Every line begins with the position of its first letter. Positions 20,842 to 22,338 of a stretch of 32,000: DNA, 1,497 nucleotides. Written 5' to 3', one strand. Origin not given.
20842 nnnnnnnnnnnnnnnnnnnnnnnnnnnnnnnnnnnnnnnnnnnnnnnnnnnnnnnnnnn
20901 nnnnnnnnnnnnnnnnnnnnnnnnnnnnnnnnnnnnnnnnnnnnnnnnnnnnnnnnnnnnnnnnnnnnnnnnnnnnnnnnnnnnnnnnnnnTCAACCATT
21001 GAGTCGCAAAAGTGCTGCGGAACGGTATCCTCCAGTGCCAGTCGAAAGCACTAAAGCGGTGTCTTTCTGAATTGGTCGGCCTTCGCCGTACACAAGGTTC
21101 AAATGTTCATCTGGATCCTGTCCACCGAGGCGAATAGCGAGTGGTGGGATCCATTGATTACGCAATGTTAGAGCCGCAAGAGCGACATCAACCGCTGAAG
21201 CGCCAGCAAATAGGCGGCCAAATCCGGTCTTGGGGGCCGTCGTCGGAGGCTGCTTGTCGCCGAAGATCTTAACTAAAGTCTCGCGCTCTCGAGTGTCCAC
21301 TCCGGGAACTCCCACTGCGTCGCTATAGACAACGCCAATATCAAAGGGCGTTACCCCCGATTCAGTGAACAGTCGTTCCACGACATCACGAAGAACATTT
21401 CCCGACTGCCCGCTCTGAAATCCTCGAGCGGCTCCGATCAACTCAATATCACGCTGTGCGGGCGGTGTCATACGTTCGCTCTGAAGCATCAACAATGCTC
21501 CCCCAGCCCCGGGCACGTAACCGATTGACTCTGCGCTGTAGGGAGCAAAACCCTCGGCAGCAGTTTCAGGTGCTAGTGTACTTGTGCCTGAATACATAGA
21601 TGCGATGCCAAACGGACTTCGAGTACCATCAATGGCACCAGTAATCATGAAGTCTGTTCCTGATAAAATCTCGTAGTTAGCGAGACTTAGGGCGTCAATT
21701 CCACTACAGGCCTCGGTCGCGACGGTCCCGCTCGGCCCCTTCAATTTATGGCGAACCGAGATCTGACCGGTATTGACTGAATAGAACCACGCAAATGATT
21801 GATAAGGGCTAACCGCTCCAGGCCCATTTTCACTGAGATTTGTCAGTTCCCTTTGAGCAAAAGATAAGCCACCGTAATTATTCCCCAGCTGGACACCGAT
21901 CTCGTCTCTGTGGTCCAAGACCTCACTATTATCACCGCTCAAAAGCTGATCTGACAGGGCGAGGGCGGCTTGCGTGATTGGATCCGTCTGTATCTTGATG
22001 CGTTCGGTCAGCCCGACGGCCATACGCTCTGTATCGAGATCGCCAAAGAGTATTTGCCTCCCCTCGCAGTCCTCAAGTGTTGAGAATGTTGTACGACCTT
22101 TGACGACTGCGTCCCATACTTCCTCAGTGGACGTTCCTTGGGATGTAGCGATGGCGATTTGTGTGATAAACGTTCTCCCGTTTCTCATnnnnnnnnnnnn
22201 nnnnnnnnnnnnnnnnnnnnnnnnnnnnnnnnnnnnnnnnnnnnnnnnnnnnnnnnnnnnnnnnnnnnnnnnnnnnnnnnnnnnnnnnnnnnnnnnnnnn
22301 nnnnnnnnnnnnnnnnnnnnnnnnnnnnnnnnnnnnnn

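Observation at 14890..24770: AT-rich ~9.9 kb island encoding a compact, complete type II (aromatic) PKS operon inside a ~70% GC actinobacterial chromosome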

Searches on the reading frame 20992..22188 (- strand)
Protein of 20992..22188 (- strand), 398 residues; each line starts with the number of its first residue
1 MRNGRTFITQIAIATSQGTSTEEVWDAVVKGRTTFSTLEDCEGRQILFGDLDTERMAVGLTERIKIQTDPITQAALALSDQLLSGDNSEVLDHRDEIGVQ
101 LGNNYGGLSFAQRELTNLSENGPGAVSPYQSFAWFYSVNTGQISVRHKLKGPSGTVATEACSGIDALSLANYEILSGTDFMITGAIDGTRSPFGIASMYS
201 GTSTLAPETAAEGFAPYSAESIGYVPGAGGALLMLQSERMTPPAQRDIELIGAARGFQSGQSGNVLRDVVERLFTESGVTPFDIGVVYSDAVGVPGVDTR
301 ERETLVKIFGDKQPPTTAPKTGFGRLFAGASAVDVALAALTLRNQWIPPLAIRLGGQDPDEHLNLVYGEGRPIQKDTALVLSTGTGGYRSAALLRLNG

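Call 4: search_protein_families(library=pfam, proteins=[window:20992-22188:-], max_evalue=0.01)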
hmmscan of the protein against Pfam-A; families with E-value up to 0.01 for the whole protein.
window:20992-22188:- (398 aa): 2 families
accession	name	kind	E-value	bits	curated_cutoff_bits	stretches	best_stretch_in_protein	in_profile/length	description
PF00109.32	ketoacyl-synt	-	7e-19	68.9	20.8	1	8-238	6-249/252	Beta-ketoacyl synthase, N-terminal domain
PF02801.28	Ketoacyl-synt_C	-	4.1e-12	46.6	20.8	1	260-350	21-115/119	Beta-ketoacyl synthase, C-terminal domain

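Call 5: search_protein_families(library=ncbifam, proteins=[window:20992-22188:-], max_evalue=0.01)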
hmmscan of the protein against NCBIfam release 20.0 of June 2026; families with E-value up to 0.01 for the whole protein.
window:20992-22188:- (398 aa): 19 families
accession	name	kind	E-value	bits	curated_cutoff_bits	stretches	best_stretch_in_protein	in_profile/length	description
TIGR03150.1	fabF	equivalog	8.8e-33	113.6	493.75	1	5-392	2-404/407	beta-ketoacyl-ACP synthase II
NF005589.0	PRK07314.1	subfamily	3.1e-32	111.9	387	1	3-394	3-409/413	beta-ketoacyl-ACP synthase II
NF004970.0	PRK06333.1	subfamily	1.2e-23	83.7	525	1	3-395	3-420/424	beta-ketoacyl-ACP synthase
NF005916.1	PRK07910.1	equivalog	1.7e-22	80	560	1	7-390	15-411/418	KasA/KasB family beta-ketoacyl-ACP synthase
NF006434.0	PRK08722.1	equivalog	6.1e-18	64.9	759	1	3-391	3-408/414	beta-ketoacyl-ACP synthase II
NF006274.0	PRK08439.1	equivalog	1.4e-17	63.6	621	1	5-389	3-398/406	beta-ketoacyl-ACP synthase II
NF058662.1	cispenta_AmcF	equivalog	2.1e-17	63.2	325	1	155-394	124-367/369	cispentacin biosynthesis acyltransferase subunit AmcF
NF004618.0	PRK05952.1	equivalog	1.7e-15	56.8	455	1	7-392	5-378/384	beta-ketoacyl-ACP synthase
NF005084.0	PRK06519.1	equivalog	5.1e-13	48.9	320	1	140-346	154-357/397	beta-ketoacyl-ACP synthase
NF005076.0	PRK06501.1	equivalog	2.5e-12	46.4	629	1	135-393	151-419/425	beta-ketoacyl-ACP synthase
NF006618.0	PRK09185.1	subfamily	2.8e-11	43.1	407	1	7-390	6-386/394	beta-ketoacyl-ACP synthase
NF041183.1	Pks2_ls1_myc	equivalog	1.4e-10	38.7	2400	1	49-349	70-368/2086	sulfolipid-1 biosynthesis phthioceranic/hydroxyphthioceranic acid synthase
NF005490.0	PRK07103.1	equivalog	4.2e-07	29.4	445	1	5-395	5-411/414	polyketide beta-ketoacyl:acyl carrier protein synthase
NF006587.0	PRK09116.1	equivalog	2.2e-06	26.7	470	1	76-388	83-398/408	beta-ketoacyl-ACP synthase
NF005935.0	PRK07967.1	equivalog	6.7e-06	25.2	630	1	5-393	3-400/406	beta-ketoacyl-ACP synthase I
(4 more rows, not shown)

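Call 35: search_solved_structures(query=window:20992-22188:-, max_evalue=1e-10)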
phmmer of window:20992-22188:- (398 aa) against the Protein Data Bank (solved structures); distinct sequences matched with E-value up to 1e-10: 49.
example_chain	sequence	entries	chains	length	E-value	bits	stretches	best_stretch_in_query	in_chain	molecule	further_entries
1tqy_B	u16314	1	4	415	2.2e-61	211.5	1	6-395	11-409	Actinorhodin polyketide putative beta-ketoacyl synthase 2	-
3hnz_A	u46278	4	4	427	4.5e-24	88.7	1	5-391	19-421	3-oxoacyl-[acyl-carrier-protein] synthase 2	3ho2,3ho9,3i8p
6okg_A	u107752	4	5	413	6.7e-24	88.1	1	4-391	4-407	3-oxoacyl-[acyl-carrier-protein] synthase 2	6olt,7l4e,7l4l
2gfw_A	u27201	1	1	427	1e-23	87.5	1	5-391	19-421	3-oxoacyl-[acyl-carrier-protein] synthase 2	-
1b3n_A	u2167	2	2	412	1.1e-23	87.5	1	5-391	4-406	PROTEIN (KETOACYL ACYL CARRIER PROTEIN SYNTHASE 2) | BETA-KETOACYL ACP SYNTHASE II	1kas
8cn8_A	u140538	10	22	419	1.7e-23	86.8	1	4-393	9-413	3-oxoacyl-[acyl-carrier-protein] synthase 2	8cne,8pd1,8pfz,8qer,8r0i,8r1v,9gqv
2gfv_A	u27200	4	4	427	2e-23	86.5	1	5-391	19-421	3-oxoacyl-[acyl-carrier-protein] synthase 2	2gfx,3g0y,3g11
9lpl_A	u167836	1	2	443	2.2e-23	86.4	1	5-391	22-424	3-oxoacyl-[acyl-carrier-protein] synthase 2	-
8pj0_A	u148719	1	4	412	2.4e-23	86.3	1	5-393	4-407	3-oxoacyl-[acyl-carrier-protein] synthase 2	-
2gfy_A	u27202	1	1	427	3e-23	86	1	5-391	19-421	3-oxoacyl-[acyl-carrier-protein] synthase 2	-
8qm1_A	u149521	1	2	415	3.4e-23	85.8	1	4-393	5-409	3-oxoacyl-[acyl-carrier-protein] synthase 2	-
4b7v_A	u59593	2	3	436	4.1e-23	85.5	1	4-393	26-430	3-OXOACYL-[ACYL-CARRIER-PROTEIN] SYNTHASE 2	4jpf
8cou_A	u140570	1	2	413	7.3e-23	84.7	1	4-393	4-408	3-oxoacyl-[acyl-carrier-protein] synthase 2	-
4jb6_A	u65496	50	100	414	7.3e-23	84.7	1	4-393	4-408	3-oxoacyl-[acyl-carrier-protein] synthase 2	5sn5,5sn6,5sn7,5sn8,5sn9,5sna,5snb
7oc0_A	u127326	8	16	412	1.1e-22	84.1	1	5-393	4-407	3-oxoacyl-[acyl-carrier-protein] synthase 2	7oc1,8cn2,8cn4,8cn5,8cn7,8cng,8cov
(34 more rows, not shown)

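Call 38: search_solved_structures(query=window:20992-22188:-, max_evalue=1e-40, show_alignments=1)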
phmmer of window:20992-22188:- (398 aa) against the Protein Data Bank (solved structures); distinct sequences matched with E-value up to 1e-40: 1.
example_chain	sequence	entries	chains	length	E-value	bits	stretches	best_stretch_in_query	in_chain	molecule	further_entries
1tqy_B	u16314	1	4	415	2.2e-61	211.5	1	6-395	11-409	Actinorhodin polyketide putative beta-ketoacyl synthase 2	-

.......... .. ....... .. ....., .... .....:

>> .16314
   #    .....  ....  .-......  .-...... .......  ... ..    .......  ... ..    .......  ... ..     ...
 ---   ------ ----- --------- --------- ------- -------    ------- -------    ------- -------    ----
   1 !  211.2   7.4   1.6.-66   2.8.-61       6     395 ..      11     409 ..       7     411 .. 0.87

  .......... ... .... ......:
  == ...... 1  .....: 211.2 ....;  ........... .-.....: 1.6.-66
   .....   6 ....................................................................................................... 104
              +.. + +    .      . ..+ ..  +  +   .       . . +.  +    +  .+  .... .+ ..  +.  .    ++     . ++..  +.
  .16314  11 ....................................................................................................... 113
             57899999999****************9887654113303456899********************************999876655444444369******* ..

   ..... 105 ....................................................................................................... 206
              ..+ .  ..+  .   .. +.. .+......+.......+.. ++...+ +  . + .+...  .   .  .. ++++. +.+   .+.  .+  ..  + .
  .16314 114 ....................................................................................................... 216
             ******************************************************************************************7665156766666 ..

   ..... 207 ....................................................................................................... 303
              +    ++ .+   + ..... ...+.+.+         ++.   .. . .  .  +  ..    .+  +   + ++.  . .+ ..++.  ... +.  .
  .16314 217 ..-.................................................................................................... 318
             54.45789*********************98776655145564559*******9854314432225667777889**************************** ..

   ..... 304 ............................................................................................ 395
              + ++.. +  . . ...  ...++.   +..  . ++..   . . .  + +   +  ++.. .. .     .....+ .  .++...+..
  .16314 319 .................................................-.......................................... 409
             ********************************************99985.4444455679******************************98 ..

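Call 56: search_protein_representatives(protein=window:20992-22188:-)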
Query: 398 residues. Proteins with E-value up to 0.001 (for the whole library): 5804; up to 1e-10: 1019; up to 1e-30: 56. The best 150 are listed.
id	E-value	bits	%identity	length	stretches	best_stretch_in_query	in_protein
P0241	3.9e-200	681.4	78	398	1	1-397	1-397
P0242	2.6e-76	273.9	41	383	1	7-394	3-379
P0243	4.7e-62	226.9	36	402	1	5-394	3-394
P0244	1.1e-61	225.7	38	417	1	4-395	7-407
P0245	3.0e-61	224.2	38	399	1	8-397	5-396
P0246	1.6e-60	221.9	36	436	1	7-394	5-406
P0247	1.2e-57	212.4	35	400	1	8-392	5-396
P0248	9.2e-56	206.2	35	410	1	7-395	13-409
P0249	1.0e-55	206.0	40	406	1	7-398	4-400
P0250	8.6e-54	199.7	40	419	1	58-394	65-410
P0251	3.7e-51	191.1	36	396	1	7-396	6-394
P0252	4.2e-51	190.9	35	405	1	6-395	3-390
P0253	1.6e-50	188.9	34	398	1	3-394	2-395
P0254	1.7e-50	188.9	43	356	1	105-394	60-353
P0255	2.5e-50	188.3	34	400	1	3-395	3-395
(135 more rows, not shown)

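Call 58: find_encoding_contigs(protein=P0242, flank=10000, max_places=3)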
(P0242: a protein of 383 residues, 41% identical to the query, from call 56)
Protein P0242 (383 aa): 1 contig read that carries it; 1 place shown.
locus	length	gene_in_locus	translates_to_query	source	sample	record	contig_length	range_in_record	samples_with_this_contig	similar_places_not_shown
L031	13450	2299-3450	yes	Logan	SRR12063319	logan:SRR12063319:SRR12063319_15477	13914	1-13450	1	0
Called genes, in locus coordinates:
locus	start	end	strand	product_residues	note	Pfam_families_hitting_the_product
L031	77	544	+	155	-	PF02036:SCP2, PF14864:Alkyl_sulf_C (faint)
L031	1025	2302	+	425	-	PF00109:ketoacyl-synt, PF02801:Ketoacyl-synt_C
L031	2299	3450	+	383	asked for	PF00109:ketoacyl-synt, PF02801:Ketoacyl-synt_C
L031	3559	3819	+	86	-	PF00550:PP-binding (weak)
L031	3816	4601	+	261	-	PF00106:adh_short, PF08659:KR, PF23441:SDR (weak), PF13561:adh_short_C2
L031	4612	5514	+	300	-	PF10604:Polyketide_cyc2 (faint), PF03364:Polyketide_cyc (faint)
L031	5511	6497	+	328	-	PF00753:Lactamase_B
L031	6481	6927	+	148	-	PF13577:SnoaL_4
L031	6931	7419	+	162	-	PF13577:SnoaL_4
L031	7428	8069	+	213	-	PF00753:Lactamase_B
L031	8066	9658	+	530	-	PF00501:AMP-binding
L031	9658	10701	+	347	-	PF00108:Thiolase_N, PF08545:ACP_syn_III, PF08541:ACP_syn_III_C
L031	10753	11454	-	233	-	PF00440:TetR_N (weak), PF02909:TetR_C_1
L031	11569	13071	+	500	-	PF07690:MFS_1, PF00083:Sugar_tr (weak)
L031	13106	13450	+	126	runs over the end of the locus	-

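Call 77: search_protein_families(library=pfam, proteins=[L031:7428-8069:+, L031:9658-10701:+], max_evalue=5)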
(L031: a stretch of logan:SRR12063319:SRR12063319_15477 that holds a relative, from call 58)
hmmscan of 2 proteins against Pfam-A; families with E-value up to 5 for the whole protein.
L031:7428-8069:+ (213 aa): 4 families
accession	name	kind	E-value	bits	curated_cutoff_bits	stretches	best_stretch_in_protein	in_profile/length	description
PF00753.33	Lactamase_B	-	3.9e-22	79.6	22.7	1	17-201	6-196/196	Metallo-beta-lactamase superfamily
PF19583.5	ODP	-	4.5e-05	23.8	27.2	1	17-80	3-66/194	ODP family beta lactamase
PF12706.13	Lactamase_B_2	-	0.033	14.2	27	1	30-92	4-70/200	Beta-lactamase superfamily domain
PF13483.12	Lactamase_B_3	-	0.16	12.3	24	1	15-80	5-58/160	Beta-lactamase superfamily domain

L031:9658-10701:+ (347 aa): 4 families
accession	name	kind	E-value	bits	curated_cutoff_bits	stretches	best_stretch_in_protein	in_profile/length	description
PF08545.16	ACP_syn_III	-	9.6e-28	96.3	24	1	119-198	1-80/80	3-Oxoacyl-[acyl-carrier-protein (ACP)] synthase III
PF08541.16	ACP_syn_III_C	-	1.9e-24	86.1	26.6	1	255-343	2-89/90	3-Oxoacyl-[acyl-carrier-protein (ACP)] synthase III C terminal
PF00108.29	Thiolase_N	-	4e-09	36.7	26.4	1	62-157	20-117/260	Thiolase, N-terminal domain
PF00195.25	Chal_sti_synt_N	-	4.5e-05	23.5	27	1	62-180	96-222/225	Chalcone and stilbene synthases, N-terminal domain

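Call 100: find_related_loci(query=window:20992-22188:-, collection=viral_contigs, flank=10000)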
Query window:20992-22188:- (398 aa) in viral_contigs; peptide patterns used: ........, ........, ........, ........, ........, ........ (x = any residue, [..] = any of these).
No stretch of DNA in the collection matches any of the patterns.
